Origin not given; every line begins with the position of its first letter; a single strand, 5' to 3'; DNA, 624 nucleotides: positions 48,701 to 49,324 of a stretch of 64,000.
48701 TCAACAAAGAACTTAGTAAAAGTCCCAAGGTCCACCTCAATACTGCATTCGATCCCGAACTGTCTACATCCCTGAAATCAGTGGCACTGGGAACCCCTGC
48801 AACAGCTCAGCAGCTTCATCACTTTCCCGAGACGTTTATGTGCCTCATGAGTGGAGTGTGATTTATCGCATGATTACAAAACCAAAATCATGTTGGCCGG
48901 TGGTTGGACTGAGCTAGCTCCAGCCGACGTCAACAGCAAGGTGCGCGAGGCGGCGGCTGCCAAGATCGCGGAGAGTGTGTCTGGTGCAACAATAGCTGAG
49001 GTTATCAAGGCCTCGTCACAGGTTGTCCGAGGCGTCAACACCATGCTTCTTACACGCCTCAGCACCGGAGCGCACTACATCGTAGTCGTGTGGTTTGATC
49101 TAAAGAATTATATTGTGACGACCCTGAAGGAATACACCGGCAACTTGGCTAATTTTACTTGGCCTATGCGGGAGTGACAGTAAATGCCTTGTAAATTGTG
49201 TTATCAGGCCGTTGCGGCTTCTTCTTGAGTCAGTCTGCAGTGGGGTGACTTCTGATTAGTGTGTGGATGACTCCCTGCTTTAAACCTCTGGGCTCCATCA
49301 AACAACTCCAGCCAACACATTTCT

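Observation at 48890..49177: Small stefin/cystatin-like gene tucked between ankyrin genes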

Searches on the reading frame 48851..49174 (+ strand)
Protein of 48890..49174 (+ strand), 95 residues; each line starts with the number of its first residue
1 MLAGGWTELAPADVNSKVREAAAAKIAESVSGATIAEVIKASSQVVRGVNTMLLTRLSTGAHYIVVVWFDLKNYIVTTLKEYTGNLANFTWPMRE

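Call 3: search_protein_families(library=pfam, proteins=[window:48890-49174:+], max_evalue=10)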
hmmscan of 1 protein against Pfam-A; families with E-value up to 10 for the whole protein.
window:48890-49174:+ (95 aa): 0 families

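Call 4: search_solved_structures(query=window:48890-49174:+, max_evalue=10, show_alignments=3)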
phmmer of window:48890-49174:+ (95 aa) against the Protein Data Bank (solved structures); distinct sequences matched with E-value up to 10: 14.
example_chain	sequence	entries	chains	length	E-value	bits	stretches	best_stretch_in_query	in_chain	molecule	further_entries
1fue_A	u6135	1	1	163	0.045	17.5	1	18-72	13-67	FLAVODOXIN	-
8r29_A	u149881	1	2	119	0.19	15.5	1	2-59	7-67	Cystatin domain-containing protein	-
8r28_A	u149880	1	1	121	0.29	15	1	3-58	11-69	Cystatin domain-containing protein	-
2bmv_A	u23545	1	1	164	0.34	14.7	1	18-72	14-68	FLAVODOXIN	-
2w5u_A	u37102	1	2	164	0.35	14.7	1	18-72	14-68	Flavodoxin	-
8z11_e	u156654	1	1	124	0.78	13.6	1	2-77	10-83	PsaE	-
3wlv_A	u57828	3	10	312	0.86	13.5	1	50-86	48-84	Urate oxidase | Uric acid degradation bifunctional protein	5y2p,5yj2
7cmn_A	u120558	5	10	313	0.87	13.4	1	50-86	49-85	Uric acid degradation bifunctional protein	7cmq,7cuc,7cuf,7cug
4xfp_A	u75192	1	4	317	0.87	13.4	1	50-86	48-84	Urate oxidase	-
1j2g_A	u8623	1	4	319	0.91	13.4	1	50-86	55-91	Uricase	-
5yja_A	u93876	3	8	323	0.92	13.4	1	50-86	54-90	Uric acid degradation bifunctional protein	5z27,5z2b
5y52_A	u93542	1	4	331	0.99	13.3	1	50-86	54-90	Uric acid degradation bifunctional protein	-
5ayj_A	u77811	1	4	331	1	13.2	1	50-86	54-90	Uric acid degradation bifunctional protein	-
4it7_A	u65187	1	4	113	1.1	13.1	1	13-54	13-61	CPI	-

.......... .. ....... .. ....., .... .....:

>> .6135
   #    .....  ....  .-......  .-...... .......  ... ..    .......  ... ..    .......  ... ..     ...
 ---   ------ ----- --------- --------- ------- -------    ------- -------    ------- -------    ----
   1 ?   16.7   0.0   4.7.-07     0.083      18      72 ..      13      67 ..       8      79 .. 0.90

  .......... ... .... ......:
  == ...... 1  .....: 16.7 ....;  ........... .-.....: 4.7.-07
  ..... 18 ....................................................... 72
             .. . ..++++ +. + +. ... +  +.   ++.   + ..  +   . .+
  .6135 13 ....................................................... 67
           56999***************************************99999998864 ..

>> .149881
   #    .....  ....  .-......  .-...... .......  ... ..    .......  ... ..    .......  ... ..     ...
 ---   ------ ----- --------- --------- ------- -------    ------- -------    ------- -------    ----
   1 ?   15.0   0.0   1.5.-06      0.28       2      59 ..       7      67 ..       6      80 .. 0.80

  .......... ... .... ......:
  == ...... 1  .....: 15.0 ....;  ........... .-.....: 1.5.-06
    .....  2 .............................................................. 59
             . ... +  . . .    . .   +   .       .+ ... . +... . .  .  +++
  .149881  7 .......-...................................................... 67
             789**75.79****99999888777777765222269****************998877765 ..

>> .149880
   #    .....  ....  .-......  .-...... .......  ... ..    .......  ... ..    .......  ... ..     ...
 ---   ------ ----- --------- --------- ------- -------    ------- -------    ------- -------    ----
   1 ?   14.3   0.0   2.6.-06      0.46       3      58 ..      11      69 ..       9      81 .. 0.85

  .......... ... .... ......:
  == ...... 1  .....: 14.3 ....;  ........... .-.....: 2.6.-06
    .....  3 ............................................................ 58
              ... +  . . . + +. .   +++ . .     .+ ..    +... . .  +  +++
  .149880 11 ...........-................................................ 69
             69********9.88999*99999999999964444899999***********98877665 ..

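Call 8: list_cluster_members(proteins=[window:48890-49174:+, window:48851-49174:+])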
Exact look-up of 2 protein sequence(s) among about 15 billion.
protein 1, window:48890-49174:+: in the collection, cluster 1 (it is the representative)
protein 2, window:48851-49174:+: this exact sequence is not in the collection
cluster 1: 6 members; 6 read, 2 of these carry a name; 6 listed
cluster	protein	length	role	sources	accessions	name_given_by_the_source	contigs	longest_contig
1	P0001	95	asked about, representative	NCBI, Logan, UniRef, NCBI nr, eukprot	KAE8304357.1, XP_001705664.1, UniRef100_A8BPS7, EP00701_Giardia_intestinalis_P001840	Cystatin [Giardia duodenalis] | Cystatin n=1 Tax=Giardia intestinalis (strain ATCC 50803 / WB clone C6) TaxID=184922 ... | Cystatin [Giardia intestinalis]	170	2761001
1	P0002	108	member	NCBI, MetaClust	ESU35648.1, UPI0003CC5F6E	Hypothetical protein DHA2_27918, partial [Giardia duodenalis] | status=active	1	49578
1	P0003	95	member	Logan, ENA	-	-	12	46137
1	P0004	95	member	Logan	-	-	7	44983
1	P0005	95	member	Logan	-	-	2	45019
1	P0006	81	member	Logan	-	-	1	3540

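Call 11: find_homologous_proteins(query=window:48890-49174:+, max_evalue=0.01)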
Query window:48890-49174:+ (95 aa): 6 proteins with E <= 0.01 among 8 candidates.
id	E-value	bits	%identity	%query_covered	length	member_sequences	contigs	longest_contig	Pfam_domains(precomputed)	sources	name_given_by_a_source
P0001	4.1e-54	198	100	100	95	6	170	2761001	-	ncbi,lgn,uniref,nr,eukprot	ncbi:Cystatin [Giardia duodenalis]|uniref:Cystatin n=1 Tax=Giardia intestinalis (strain ATCC 50803 /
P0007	4.0e-50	185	92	100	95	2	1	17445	-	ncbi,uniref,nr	ncbi:Hypothetical protein GLP15_4353 [Giardia lamblia P15]|uniref:Cystatin domain-containing protein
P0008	6.5e-48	178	87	100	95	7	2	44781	-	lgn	-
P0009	5.9e-47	175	86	100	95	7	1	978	-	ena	-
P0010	1.3e-45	171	81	100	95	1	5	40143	-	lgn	-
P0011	7.0e-45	169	79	100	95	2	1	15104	-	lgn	-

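Call 25: find_encoding_contigs(protein=P0001, flank=3000, max_places=6)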
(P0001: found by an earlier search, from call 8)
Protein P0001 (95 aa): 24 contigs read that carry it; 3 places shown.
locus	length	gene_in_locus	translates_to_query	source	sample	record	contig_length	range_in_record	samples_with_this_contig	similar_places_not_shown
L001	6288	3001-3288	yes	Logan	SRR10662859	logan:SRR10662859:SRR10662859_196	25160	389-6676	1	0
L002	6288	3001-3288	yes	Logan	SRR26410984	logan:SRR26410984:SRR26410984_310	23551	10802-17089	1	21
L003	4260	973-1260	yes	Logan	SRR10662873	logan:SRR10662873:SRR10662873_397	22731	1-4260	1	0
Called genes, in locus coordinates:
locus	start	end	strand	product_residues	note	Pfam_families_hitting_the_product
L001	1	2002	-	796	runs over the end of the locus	?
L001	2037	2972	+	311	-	-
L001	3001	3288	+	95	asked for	-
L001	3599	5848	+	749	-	PF12796:Ank_2, PF12796:Ank_2, PF13637:Ank_4 (weak), PF00023:Ank (weak), PF13637:Ank_4, PF00023:Ank (weak), PF12796:Ank_2, PF13920:zf-C3HC4_3, +3 more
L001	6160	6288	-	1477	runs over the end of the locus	PF12796:Ank_2, PF13606:Ank_3 (faint), PF13637:Ank_4 (faint), PF12796:Ank_2, PF00097:zf-C3HC4 (weak), PF13639:zf-RING_2 (weak), PF13920:zf-C3HC4_3, PF14447:Prok-RING_4 (weak), +2 more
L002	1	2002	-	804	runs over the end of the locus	PF12796:Ank_2, PF13637:Ank_4 (faint), PF00023:Ank (faint), PF13606:Ank_3 (faint), PF13857:Ank_5 (faint), PF12796:Ank_2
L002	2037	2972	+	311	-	-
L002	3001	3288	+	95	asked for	-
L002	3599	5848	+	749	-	PF12796:Ank_2, PF12796:Ank_2, PF13637:Ank_4 (weak), PF00023:Ank (weak), PF13637:Ank_4, PF00023:Ank (weak), PF12796:Ank_2, PF13920:zf-C3HC4_3, +3 more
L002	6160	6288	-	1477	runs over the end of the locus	PF12796:Ank_2, PF13606:Ank_3 (faint), PF13637:Ank_4 (faint), PF12796:Ank_2, PF00097:zf-C3HC4 (weak), PF13639:zf-RING_2 (weak), PF13920:zf-C3HC4_3, PF14447:Prok-RING_4 (weak), +2 more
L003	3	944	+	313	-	?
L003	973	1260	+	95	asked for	-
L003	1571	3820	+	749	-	PF12796:Ank_2, PF12796:Ank_2, PF13637:Ank_4 (weak), PF00023:Ank (weak), PF13637:Ank_4, PF00023:Ank (weak), PF12796:Ank_2, PF13920:zf-C3HC4_3, +3 more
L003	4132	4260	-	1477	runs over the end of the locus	PF12796:Ank_2, PF13606:Ank_3 (faint), PF13637:Ank_4 (faint), PF12796:Ank_2, PF00097:zf-C3HC4 (weak), PF13639:zf-RING_2 (weak), PF13920:zf-C3HC4_3, PF14447:Prok-RING_4 (weak), +2 more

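Call 26: predict_structure(alignment_id=A1)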
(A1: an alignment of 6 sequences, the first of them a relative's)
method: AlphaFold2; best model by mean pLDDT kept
length: 95 residues; sequences in the alignment: 6
mean_pLDDT: 59.9   pTM: 0.46
mean pLDDT of the five models: 59.9, 53.7, 52.7, 48.6, 40.5
residues with pLDDT >= 90: 0; 70-90: 13; 50-70: 67; < 50: 15
segments of 3 or more residues with pLDDT < 50: 1-9, 93-95
pLDDT, mean of each block of 10 residues (from residue 1): 39 61 72 69 58 63 62 62 60 46
secondary structure, 60 per line:
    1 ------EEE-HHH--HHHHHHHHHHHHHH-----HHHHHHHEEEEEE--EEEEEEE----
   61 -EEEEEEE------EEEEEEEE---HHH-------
elements in order: E7-9 H16-29 H35-41 E42-47 E50-56 E62-68 E75-82

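Call 27: search_protein_representatives(alignment_id=A1)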
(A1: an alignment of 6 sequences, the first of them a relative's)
Query: 6 sequences, 95 profile positions. Proteins with E-value up to 0.001 (for the whole library): 33; up to 1e-10: 5; up to 1e-30: 1. The best 33 are listed.
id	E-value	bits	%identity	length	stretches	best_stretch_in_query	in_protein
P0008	9.7e-56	202.2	-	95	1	1-95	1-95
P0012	8.4e-15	71.0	-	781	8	9-62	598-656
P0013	1.6e-13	66.9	-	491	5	2-82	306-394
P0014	9.7e-12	61.2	-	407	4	3-72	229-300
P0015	1.5e-11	60.6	-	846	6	21-74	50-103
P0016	1.6e-10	57.3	-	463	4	2-60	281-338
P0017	7.3e-10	55.2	-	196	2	21-74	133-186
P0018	9.5e-10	54.8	-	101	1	1-79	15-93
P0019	1.7e-09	54.0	-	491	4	2-67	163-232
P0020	1.9e-09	53.9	-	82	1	1-78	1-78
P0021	4.9e-09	52.5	-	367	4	2-54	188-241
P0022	1.2e-07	48.1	-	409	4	2-74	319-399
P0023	3.4e-07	46.6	-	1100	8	3-59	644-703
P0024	3.9e-07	46.4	-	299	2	2-67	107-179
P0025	5.6e-07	45.9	-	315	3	2-77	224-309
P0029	2.5e-05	40.6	-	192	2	2-73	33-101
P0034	7.0e-05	39.2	-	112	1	2-72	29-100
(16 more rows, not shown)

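Call 28: search_protein_families(library=pfam, proteins=[P0012, P0013, P0014, P0015, P0016, P0017, P0018, P0019, P0020, P0021], max_evalue=0.01)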
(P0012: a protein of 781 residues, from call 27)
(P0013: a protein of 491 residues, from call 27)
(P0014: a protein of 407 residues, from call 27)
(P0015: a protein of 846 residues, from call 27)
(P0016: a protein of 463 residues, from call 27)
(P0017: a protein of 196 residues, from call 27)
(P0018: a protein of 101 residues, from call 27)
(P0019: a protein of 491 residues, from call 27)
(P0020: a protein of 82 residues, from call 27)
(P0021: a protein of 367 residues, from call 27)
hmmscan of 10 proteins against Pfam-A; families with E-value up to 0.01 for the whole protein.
P0012 (781 aa): 10 families
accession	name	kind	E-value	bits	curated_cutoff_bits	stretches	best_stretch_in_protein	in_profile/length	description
PF00031.27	Cystatin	-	4.8e-94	309.2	22.2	8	211-296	1-84/92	Cystatin domain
PF16845.11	SQAPI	-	5.6e-90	296.3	31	8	698-766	3-72/83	Aspartic acid proteinase inhibitor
PF11008.14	DUF2846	-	3e-07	30.9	34.3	0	441-461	63-83/92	Protein of unknown function (DUF2846)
PF20674.3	SpaA_3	-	9.9e-05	22.8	24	0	130-178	23-74/121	Prealbumin-like fold domain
PF15044.11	CLU_N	-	0.00013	22.8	25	0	511-541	18-50/78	Mitochondrial function, CLU-N-term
PF19410.4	DUF5980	-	0.00019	22.2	27.1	0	436-471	56-91/97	Family of unknown function (DUF5980)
PF22544.2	HYDIN_VesB_CFA65-like_Ig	-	0.00021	21.9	25.5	0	288-338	41-92/100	HYDIN/CFA65/VesB-like, Ig-like domain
PF25653.1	HMG-CoA_red_N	-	0.0015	19.5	27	0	543-571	15-43/115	Hydroxymethylglutaryl-CoA reductase, N-terminal domain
PF03713.19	DUF305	-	0.0028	18.2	27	0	266-317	38-89/151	Domain of unknown function (DUF305)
PF17789.7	MG4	-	0.0029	18.2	24.7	0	57-113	4-55/95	Macroglobulin domain MG4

P0013 (491 aa): 4 families
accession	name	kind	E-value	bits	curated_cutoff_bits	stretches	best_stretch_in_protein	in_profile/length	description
PF16845.11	SQAPI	-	3e-18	66.4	31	2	345-386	32-74/83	Aspartic acid proteinase inhibitor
PF00031.27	Cystatin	-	3.9e-18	65.9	22.2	2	325-381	16-71/92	Cystatin domain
PF16893.11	fn3_2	-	0.00026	21.5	27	0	351-375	59-83/89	Fibronectin type III domain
PF02575.21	YbaB_DNA_bd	-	0.0022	18.6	25.5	0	287-343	35-85/91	YbaB/EbfC DNA-binding family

P0014 (407 aa): 2 families
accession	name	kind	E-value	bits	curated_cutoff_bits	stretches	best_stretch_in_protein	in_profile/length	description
PF00031.27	Cystatin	-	1.7e-18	67.1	22.2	2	262-299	34-72/92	Cystatin domain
PF16845.11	SQAPI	-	1.2e-17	64.5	31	3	52-102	24-70/83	Aspartic acid proteinase inhibitor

P0015 (846 aa): 2 families
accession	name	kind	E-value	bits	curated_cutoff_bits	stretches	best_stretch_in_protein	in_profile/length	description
PF16845.11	SQAPI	-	1.4e-20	73.9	31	1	43-108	3-79/83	Aspartic acid proteinase inhibitor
PF00031.27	Cystatin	-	9.4e-20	71.1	22.2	1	62-90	33-61/92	Cystatin domain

P0016 (463 aa): 3 families
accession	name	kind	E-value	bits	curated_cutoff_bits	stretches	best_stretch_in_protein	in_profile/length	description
PF00031.27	Cystatin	-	1.1e-11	45.3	22.2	0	74-123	9-60/92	Cystatin domain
PF16845.11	SQAPI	-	1.5e-11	44.9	31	0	312-349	29-66/83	Aspartic acid proteinase inhibitor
PF07739.18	TipAS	-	0.005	17.8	23.8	0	269-354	8-91/117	TipAS antibiotic-recognition domain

P0017 (196 aa): 2 families
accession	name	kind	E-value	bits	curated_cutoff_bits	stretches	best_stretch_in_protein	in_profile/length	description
PF16845.11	SQAPI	-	2.8e-09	37.7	31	1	147-187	30-74/83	Aspartic acid proteinase inhibitor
PF00031.27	Cystatin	-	2.9e-09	37.5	22.2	1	121-183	2-72/92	Cystatin domain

P0018 (101 aa): 1 family
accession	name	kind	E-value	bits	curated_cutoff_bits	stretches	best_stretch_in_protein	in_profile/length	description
PF00031.27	Cystatin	-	0.0029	18.3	22.2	1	31-72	15-58/92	Cystatin domain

P0019 (491 aa): 2 families
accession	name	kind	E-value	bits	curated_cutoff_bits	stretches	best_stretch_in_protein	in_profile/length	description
PF12048.14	DUF3530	-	0.0004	20.2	29.8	0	33-118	141-216/310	Protein of unknown function (DUF3530)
PF15959.10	DUF4762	-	0.003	17.9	27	0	201-251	8-58/61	Domain of unknown function (DUF4762)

P0020 (82 aa): 1 family
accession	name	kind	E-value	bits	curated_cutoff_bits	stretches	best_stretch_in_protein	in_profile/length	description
PF00031.27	Cystatin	-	0.0015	19.2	22.2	1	33-70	33-71/92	Cystatin domain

P0021 (367 aa): 2 families
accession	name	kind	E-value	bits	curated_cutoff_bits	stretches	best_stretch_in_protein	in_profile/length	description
PF00031.27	Cystatin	-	8.9e-32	109.7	22.2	3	280-348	1-71/92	Cystatin domain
PF16845.11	SQAPI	-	3.3e-28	98.3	31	3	286-363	3-80/83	Aspartic acid proteinase inhibitor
